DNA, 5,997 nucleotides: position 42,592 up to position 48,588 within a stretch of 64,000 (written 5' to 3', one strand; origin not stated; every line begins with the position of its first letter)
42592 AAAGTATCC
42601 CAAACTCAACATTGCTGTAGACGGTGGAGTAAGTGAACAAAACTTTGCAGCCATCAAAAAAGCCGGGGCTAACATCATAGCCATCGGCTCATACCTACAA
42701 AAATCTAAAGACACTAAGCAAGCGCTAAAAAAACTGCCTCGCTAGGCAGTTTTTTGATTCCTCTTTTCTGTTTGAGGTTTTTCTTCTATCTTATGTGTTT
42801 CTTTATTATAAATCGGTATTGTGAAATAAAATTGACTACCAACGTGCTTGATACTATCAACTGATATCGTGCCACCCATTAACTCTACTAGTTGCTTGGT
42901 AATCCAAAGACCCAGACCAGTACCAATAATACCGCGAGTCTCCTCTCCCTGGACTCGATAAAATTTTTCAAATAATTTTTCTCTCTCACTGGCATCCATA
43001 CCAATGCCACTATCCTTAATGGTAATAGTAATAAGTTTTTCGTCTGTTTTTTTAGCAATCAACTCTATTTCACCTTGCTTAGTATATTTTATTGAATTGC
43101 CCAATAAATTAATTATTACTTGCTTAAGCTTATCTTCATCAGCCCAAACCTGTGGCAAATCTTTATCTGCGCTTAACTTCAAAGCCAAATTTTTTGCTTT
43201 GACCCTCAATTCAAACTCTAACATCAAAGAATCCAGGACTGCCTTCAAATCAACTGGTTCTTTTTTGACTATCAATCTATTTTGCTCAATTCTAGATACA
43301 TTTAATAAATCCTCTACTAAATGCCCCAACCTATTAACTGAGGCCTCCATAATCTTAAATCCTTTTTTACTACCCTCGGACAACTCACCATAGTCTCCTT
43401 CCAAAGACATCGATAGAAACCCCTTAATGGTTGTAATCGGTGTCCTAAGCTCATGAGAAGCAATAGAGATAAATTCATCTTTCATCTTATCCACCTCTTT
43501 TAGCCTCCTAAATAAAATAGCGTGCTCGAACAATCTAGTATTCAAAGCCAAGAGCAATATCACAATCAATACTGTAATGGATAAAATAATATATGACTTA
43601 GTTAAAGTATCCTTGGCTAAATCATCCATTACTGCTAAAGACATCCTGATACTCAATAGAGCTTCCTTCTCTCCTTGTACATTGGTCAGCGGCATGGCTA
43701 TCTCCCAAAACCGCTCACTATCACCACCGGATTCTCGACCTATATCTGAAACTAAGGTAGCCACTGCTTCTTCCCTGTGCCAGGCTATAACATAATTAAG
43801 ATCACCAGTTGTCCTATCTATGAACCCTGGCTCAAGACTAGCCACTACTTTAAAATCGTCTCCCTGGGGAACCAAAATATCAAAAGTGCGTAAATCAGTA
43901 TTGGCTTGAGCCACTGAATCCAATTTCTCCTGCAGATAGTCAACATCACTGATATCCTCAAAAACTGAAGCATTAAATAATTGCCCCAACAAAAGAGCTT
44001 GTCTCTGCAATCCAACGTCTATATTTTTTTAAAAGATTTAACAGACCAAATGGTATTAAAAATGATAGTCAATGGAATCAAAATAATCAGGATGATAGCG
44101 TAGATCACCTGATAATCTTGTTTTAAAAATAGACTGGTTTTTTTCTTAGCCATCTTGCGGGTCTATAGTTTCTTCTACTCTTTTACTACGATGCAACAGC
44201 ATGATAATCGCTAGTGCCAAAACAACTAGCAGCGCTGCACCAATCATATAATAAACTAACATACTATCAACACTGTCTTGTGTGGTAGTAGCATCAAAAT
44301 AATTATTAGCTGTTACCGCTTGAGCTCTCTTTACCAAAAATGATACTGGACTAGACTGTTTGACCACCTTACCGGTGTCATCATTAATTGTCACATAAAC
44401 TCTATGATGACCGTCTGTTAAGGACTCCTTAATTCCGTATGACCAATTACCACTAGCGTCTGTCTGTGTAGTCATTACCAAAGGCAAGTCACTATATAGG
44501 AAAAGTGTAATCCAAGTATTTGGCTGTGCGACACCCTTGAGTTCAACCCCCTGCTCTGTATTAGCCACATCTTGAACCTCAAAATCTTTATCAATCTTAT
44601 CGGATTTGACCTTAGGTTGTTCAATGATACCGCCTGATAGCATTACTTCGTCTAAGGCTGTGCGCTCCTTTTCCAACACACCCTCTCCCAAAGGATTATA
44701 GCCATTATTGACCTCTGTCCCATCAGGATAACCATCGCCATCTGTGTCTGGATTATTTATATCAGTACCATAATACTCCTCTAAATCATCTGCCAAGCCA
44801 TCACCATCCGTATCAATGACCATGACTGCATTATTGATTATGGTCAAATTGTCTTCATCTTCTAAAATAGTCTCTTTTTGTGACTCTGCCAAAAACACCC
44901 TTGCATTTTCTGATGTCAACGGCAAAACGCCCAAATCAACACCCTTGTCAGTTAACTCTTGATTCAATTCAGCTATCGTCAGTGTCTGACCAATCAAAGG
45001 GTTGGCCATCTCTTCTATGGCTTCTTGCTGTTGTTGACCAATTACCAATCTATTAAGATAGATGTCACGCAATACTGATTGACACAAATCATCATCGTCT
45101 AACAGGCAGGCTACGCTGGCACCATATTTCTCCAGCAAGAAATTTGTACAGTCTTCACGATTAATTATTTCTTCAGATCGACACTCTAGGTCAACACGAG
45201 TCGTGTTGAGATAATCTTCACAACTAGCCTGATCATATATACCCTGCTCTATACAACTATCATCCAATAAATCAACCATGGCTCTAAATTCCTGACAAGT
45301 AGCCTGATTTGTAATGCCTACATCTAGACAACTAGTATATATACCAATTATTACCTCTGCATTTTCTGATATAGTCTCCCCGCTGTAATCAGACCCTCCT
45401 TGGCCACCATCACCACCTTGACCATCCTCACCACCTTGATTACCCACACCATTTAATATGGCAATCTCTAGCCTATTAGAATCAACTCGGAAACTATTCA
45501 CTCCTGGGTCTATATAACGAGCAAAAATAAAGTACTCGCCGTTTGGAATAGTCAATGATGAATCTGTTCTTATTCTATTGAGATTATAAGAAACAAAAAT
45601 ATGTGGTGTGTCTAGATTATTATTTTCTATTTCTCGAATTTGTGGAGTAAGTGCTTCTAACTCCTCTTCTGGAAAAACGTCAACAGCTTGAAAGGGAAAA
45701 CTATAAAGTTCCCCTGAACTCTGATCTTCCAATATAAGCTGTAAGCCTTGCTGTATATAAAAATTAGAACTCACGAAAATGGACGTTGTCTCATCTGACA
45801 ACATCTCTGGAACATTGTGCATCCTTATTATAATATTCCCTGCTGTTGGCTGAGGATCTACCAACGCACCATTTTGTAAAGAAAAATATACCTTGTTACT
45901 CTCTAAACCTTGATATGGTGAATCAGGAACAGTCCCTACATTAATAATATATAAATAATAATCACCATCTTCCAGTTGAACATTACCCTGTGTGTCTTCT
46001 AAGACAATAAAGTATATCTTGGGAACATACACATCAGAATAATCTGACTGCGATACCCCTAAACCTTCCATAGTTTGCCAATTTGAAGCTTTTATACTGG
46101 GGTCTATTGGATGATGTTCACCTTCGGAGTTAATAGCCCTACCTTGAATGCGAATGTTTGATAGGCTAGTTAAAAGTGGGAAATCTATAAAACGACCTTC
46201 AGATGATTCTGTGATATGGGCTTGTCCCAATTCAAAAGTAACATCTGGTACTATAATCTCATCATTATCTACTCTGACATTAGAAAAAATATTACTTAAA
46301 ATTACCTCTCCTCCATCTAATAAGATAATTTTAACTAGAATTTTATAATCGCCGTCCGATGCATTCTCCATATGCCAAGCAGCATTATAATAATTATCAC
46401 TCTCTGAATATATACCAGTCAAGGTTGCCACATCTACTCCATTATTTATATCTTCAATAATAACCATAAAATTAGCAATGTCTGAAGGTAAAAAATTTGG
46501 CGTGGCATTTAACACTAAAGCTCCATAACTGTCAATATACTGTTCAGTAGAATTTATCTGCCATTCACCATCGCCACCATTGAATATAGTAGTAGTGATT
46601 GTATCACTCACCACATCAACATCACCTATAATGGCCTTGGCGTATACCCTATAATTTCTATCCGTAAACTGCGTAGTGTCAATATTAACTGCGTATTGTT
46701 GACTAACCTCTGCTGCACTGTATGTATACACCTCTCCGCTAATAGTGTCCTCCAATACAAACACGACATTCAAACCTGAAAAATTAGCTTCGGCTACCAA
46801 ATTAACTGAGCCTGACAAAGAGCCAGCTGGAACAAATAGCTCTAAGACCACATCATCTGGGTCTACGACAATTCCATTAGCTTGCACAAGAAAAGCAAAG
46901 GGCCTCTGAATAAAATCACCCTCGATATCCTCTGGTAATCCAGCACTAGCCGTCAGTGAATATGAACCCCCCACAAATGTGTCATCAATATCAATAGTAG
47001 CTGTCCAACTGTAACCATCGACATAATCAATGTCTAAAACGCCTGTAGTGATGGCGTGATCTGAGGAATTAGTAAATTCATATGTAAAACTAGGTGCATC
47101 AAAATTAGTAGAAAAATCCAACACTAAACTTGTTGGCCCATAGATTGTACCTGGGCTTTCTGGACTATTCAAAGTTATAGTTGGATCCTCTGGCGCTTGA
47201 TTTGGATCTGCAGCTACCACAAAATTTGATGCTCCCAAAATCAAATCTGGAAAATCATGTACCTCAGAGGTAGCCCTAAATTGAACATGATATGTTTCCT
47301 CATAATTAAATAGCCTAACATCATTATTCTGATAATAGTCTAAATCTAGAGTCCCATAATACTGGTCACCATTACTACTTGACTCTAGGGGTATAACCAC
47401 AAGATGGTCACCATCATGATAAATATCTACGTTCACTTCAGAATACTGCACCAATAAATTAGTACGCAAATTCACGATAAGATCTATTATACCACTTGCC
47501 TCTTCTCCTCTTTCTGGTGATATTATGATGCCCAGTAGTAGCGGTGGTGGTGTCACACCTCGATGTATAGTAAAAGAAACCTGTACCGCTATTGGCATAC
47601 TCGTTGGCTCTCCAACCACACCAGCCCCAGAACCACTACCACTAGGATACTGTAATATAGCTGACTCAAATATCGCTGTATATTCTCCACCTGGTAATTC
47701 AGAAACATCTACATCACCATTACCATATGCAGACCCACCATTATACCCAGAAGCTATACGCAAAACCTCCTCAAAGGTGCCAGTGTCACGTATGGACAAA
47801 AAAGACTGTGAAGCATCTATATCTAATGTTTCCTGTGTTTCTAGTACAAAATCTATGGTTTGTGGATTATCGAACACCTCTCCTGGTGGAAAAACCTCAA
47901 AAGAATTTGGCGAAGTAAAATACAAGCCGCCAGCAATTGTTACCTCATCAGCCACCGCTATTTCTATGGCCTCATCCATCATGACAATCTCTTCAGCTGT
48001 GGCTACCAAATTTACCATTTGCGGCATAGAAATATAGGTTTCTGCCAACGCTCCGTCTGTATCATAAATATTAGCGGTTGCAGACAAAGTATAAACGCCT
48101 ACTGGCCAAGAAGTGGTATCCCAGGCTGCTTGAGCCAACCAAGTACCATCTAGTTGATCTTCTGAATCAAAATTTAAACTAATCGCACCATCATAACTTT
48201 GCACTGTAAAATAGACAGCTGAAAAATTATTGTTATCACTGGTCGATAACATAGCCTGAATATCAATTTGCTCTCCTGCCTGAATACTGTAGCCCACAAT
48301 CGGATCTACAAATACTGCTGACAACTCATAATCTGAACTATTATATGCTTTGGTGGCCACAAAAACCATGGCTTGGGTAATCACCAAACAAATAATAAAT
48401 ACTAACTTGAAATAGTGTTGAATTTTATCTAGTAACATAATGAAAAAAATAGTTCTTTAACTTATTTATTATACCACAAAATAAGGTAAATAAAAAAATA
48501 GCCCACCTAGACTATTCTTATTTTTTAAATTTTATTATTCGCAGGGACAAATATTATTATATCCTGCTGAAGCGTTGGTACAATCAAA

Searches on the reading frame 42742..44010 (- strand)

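Call 75: search_protein_families(library=pfam, proteins=[window:42742-44010:-], max_evalue=0.001)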
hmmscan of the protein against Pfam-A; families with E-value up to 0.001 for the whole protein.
window:42742-44010:- (422 aa): 2 families
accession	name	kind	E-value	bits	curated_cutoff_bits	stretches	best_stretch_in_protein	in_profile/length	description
PF02518.31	HATPase_c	-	6e-28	97.9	26.4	1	291-400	2-109/111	Histidine kinase-, DNA gyrase B-, and HSP90-like ATPase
PF00512.31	HisKA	-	1.1e-17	64.3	26.9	1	176-243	1-65/66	His Kinase A (phospho-acceptor) domain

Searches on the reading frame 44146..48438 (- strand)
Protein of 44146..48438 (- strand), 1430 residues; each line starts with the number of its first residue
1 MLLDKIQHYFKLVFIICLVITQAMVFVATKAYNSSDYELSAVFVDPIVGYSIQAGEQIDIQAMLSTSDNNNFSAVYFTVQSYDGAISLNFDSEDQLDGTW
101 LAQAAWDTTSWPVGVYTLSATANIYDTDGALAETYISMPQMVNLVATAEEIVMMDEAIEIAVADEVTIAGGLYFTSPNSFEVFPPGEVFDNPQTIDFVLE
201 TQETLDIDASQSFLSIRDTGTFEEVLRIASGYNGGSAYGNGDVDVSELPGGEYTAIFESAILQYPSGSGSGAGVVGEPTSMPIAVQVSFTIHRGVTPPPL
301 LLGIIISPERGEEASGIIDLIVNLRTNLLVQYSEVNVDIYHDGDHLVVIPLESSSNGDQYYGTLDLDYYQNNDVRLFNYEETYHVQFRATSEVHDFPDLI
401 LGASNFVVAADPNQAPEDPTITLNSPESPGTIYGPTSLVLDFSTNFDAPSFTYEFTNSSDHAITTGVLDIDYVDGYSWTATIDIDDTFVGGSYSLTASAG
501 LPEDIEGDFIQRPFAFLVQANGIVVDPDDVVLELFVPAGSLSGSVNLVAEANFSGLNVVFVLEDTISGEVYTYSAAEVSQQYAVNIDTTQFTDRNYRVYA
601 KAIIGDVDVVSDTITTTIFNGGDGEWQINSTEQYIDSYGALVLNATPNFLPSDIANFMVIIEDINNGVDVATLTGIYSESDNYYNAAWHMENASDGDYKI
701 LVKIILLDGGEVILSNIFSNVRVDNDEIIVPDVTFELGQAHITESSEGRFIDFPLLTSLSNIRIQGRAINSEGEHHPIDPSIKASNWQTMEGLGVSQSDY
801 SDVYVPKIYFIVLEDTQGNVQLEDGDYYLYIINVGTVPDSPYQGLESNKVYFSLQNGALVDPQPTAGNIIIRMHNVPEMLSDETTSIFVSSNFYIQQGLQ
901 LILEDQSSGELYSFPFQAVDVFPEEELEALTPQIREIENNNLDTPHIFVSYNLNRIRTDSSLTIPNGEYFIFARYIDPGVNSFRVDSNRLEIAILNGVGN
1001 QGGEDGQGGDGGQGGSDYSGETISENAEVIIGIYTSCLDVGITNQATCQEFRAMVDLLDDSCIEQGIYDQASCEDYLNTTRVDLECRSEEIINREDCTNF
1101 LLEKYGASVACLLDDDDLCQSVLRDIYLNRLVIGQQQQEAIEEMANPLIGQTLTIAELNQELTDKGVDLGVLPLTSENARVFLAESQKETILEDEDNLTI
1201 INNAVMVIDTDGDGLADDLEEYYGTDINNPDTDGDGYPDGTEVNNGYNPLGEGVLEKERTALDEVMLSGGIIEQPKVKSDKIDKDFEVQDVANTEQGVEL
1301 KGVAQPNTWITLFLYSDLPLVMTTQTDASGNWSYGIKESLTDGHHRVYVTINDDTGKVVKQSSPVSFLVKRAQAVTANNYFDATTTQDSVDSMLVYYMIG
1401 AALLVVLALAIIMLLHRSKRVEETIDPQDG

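Call 75: search_protein_families(library=pfam, proteins=[window:44146-48438:-], max_evalue=0.001)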
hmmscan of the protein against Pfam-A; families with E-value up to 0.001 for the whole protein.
window:44146-48438:- (1430 aa): 2 families
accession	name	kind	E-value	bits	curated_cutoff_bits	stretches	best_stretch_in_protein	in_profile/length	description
PF18884.5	TSP3_bac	-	1.6e-07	31.5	25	1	1231-1250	1-20/22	Bacterial TSP3 repeat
PF19077.6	Big_13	-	2.9e-06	28.1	27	1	1301-1367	32-98/102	Bacterial Ig-like domain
